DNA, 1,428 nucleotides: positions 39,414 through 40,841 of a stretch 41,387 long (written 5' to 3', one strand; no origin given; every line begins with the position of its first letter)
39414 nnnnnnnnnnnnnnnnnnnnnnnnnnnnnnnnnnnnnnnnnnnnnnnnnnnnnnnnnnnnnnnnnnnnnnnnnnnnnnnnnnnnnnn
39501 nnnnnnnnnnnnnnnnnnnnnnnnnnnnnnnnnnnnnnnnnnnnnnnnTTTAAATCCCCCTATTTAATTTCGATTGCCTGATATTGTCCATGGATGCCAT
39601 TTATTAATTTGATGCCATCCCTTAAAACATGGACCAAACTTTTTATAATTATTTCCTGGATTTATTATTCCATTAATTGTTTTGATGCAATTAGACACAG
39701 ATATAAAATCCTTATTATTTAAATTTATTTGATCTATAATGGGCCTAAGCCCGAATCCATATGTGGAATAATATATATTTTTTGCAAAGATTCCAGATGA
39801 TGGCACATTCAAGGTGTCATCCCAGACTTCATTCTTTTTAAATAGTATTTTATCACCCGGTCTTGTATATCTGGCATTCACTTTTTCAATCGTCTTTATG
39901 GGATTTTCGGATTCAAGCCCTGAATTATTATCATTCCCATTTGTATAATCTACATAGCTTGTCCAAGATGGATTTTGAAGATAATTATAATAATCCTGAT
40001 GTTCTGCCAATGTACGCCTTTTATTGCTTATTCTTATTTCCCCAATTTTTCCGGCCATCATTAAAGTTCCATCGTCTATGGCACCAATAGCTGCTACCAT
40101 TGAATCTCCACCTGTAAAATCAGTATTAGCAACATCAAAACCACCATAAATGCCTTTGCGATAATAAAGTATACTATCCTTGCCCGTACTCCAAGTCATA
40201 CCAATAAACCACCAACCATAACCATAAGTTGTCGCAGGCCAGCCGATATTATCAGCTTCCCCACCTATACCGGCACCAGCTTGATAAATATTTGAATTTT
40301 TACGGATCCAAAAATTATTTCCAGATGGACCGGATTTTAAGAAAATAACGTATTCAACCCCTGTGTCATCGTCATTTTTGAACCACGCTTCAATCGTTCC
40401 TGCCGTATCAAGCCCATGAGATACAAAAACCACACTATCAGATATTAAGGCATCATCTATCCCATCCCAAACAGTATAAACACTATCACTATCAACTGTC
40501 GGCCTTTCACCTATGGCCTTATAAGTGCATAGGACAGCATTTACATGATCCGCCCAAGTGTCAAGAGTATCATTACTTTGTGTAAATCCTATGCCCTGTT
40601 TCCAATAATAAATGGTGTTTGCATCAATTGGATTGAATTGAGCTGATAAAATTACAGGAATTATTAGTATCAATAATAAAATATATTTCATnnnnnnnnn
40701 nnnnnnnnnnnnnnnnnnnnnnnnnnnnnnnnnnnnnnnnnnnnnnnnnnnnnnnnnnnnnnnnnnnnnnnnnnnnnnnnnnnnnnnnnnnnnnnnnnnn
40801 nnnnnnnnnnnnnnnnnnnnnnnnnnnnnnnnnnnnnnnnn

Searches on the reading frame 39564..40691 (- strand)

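Call 111: search_protein_families(library=pfam, proteins=[window:39564-40691:-], max_evalue=0.001)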
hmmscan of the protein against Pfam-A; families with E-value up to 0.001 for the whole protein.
window:39564-40691:- (375 aa): 1 family
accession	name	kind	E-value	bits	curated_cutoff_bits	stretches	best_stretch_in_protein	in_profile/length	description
PF13385.13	Laminin_G_3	-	0.00016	22.3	27.6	1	92-230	12-149/151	Concanavalin A-like lectin/glucanases superfamily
